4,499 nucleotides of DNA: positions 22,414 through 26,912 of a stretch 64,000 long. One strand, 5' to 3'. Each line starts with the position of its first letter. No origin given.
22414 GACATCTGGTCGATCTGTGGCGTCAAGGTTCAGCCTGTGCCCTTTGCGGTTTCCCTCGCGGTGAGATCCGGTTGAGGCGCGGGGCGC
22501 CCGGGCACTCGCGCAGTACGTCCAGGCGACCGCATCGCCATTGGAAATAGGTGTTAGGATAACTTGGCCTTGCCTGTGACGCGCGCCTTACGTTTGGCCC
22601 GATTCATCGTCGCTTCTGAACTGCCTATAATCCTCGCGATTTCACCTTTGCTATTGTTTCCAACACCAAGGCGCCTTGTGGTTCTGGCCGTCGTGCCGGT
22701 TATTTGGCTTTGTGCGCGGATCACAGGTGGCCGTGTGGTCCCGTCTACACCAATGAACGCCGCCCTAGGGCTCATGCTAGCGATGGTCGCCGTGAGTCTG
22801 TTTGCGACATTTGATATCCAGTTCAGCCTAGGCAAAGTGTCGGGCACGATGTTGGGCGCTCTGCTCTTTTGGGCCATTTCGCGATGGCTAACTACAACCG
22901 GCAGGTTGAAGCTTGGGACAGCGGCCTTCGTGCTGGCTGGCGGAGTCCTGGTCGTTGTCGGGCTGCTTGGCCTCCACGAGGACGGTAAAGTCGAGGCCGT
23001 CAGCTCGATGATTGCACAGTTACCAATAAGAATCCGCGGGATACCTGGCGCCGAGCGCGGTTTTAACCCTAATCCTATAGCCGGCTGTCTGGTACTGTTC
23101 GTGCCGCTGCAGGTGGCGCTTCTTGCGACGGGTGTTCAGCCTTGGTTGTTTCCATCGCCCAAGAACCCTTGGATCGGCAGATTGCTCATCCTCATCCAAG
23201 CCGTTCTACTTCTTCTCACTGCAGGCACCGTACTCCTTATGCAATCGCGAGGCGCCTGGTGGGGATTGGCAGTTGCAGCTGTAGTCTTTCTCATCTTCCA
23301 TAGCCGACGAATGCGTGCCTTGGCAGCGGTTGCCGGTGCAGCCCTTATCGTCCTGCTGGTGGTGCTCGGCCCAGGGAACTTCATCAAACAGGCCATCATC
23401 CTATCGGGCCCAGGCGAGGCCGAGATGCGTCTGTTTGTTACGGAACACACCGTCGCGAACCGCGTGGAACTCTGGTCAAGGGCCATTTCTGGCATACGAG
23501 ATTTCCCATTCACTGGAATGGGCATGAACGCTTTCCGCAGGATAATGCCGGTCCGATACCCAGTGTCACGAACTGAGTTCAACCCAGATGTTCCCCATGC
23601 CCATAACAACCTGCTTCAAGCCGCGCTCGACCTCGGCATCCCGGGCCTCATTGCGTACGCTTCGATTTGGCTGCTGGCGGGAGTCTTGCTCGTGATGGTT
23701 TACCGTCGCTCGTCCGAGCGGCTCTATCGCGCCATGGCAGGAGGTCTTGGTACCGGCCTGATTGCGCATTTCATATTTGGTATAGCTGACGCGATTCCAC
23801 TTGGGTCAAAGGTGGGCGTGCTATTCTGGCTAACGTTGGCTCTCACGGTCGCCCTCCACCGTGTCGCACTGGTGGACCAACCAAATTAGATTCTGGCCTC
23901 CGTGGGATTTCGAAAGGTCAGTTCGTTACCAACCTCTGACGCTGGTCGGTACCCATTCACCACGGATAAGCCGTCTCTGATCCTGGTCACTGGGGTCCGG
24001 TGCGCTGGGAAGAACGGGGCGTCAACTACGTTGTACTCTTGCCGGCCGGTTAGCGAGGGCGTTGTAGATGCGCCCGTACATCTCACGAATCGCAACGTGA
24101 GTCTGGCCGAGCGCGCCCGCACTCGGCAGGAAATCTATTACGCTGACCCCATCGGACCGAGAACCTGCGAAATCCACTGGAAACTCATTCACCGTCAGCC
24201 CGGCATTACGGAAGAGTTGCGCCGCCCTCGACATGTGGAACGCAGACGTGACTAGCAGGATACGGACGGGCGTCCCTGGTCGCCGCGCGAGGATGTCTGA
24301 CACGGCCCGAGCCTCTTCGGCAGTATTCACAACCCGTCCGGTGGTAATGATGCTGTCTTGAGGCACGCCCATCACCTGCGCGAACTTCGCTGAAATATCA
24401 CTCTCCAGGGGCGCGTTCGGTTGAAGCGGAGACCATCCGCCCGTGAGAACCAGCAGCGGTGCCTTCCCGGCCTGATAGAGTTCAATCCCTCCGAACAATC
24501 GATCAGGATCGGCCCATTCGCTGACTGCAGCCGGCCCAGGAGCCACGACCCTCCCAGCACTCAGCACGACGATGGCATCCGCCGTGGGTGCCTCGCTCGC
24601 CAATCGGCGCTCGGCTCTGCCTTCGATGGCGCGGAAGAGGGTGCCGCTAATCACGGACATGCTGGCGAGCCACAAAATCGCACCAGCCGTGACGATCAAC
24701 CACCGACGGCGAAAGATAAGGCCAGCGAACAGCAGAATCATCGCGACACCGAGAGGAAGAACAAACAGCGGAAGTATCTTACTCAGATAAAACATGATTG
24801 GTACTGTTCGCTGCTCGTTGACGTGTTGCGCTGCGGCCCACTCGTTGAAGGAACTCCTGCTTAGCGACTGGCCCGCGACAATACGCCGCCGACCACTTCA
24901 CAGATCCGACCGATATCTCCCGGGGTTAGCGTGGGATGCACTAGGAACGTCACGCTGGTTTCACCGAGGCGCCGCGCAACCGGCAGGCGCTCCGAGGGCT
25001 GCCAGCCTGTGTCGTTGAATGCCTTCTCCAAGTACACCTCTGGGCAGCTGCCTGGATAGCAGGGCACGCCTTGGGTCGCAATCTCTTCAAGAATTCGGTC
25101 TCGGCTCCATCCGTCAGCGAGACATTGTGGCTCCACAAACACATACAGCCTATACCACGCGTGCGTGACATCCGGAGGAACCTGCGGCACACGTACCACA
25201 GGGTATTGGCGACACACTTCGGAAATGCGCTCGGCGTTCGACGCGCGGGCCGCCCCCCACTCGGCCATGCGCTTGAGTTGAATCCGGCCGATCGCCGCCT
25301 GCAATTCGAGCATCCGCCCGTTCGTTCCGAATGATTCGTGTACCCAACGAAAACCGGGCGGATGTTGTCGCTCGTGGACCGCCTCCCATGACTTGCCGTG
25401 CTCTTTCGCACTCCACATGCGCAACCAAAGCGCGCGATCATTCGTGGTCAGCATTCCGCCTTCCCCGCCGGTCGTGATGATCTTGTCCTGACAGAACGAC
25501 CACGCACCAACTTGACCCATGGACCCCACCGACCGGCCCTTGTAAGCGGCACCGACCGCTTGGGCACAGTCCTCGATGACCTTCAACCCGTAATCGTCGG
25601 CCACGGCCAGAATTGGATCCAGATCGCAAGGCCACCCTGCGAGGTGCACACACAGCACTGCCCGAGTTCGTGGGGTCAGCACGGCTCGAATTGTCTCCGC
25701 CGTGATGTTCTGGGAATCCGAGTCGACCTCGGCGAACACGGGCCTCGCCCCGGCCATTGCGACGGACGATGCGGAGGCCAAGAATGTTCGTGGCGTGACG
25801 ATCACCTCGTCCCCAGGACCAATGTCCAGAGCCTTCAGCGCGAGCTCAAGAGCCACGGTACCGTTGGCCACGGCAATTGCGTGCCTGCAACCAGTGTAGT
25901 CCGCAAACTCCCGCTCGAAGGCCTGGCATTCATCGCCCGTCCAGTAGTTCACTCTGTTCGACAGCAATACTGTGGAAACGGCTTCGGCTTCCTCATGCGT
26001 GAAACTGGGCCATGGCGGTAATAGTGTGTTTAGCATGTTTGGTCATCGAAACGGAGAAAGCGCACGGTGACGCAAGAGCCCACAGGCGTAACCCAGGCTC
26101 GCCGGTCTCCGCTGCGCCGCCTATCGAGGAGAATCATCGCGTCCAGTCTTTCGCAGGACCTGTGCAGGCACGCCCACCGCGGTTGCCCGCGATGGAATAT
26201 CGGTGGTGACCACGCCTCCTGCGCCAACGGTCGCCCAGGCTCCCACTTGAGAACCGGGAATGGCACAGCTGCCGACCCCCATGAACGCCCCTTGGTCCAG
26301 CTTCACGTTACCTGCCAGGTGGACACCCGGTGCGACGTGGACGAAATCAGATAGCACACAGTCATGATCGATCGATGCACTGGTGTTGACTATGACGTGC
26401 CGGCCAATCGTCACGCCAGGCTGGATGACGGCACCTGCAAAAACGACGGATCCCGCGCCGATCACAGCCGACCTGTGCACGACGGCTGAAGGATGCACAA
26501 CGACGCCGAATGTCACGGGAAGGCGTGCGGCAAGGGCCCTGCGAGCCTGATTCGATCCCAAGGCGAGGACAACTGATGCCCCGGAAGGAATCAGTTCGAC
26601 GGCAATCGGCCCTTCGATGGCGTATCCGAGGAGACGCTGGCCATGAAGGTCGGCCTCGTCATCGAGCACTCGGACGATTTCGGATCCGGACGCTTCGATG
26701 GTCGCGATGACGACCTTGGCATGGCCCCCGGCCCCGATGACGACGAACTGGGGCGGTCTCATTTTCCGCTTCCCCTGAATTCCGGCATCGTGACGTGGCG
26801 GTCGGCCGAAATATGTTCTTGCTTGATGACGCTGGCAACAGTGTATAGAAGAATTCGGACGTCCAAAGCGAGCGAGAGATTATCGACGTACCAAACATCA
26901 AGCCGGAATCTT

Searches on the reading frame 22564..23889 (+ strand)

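Call 17: search_protein_families(library=pfam, proteins=[window:22564-23889:+], max_evalue=0.001)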
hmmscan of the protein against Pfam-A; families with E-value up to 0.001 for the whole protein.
window:22564-23889:+ (441 aa): 1 family
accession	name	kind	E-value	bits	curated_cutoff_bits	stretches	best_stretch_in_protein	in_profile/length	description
PF04932.20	Wzy_C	-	4.3e-23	82.2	31.7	1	215-365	2-148/149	O-Antigen ligase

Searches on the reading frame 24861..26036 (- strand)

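Call 17: search_protein_families(library=pfam, proteins=[window:24861-26036:-], max_evalue=0.001)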
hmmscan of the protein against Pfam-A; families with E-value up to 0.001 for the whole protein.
window:24861-26036:- (391 aa): 4 families
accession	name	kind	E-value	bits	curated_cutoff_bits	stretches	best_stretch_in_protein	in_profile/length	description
PF01041.23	DegT_DnrJ_EryC1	-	1.5e-97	327.5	19.8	1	13-382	4-359/360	DegT/DnrJ/EryC1/StrS aminotransferase family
PF01212.27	Beta_elim_lyase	-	3.1e-06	27.2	27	1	34-218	31-231/288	Beta-eliminating lyase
PF00155.27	Aminotran_1_2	-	0.00023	20.9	19.7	1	27-126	34-149/361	Aminotransferase class I and II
PF00266.25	Aminotran_5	-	0.00055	19.4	21.5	1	54-162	65-181/371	Aminotransferase class-V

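Call 58: search_protein_families(library=ncbifam, proteins=[window:24861-26036:-], max_evalue=1e-10)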
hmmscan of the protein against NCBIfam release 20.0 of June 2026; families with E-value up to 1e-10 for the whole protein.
window:24861-26036:- (391 aa): 7 families
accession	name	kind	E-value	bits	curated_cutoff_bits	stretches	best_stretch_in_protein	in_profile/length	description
TIGR03588.1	PseC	equivalog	3.1e-67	227.2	423.5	1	14-383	11-377/380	UDP-4-amino-4,6-dideoxy-N-acetyl-beta-L-altrosamine transaminase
NF008658.2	PRK11658.1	equivalog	1.3e-61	208.3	631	1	10-325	10-319/379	UDP-4-amino-4-deoxy-L-arabinose aminotransferase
TIGR04181.1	NHT_00031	hypoth_equivalog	6.5e-58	196.3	420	1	9-328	5-324/359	LegC family aminotransferase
NF008687.0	PRK11706.1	equivalog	1.5e-52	178.7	375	1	11-304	8-299/375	dTDP-4-amino-4,6-dideoxygalactose transaminase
TIGR02379.1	ECA_wecE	subfamily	1.1e-49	169.2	434.85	1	9-323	6-314/376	dTDP-4-amino-4,6-dideoxy-D-glucose transaminase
TIGR04427.1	PLP_DesI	equivalog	2.6e-49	168.4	650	1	33-383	50-380/390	dTDP-4-dehydro-6-deoxyglucose aminotransferase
NF011936.0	PRK15407.1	equivalog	9.6e-43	146.5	423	1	28-382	58-432/440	lipopolysaccharide biosynthesis protein RfbH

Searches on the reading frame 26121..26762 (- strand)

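Call 17: search_protein_families(library=pfam, proteins=[window:26121-26762:-], max_evalue=0.001)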
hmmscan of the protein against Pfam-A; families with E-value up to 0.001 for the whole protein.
window:26121-26762:- (213 aa): 3 families
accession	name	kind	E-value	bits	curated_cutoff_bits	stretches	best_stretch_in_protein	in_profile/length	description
PF17836.7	PglD_N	-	8.9e-14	52.3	23.4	1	7-81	3-78/78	PglD N-terminal domain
PF00132.30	Hexapep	-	2.8e-08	33.6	27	1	99-130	2-33/36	Bacterial transferase hexapeptide (six repeats)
PF25084.1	LbH_EIF2B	-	0.00021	21.7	54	0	104-148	55-104/105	EIF2B subunit epsilon LbH domain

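Call 58: search_protein_families(library=ncbifam, proteins=[window:26121-26762:-], max_evalue=1e-10)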
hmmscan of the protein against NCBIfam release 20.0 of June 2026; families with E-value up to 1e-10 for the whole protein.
window:26121-26762:- (213 aa): 5 families
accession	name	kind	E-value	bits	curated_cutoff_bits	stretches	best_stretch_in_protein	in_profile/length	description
TIGR03570.1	NeuD_NnaD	subfamily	1.1e-60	204.7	160.8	1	6-201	2-202/202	NeuD/PglB/VioB family sugar acetyltransferase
TIGR03532.1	DapD_Ac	equivalog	1.5e-12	47.6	231.75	1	88-206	88-214/231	2,3,4,5-tetrahydropyridine-2,6-dicarboxylate N-acetyltransferase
NF003657.0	PRK05289.1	equivalog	5.5e-12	45.3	226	0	131-202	121-192/264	acyl-ACP--UDP-N-acetylglucosamine O-acyltransferase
NF050158.1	CarbAnhydGPos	equivalog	1.1e-11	44.8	250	0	134-210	70-147/172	gamma carbonic anhydrase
NF002060.0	PRK00892.1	subfamily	1.1e-11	44.4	207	0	83-148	116-181/345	UDP-3-O-(3-hydroxymyristoyl)glucosamine N-acyltransferase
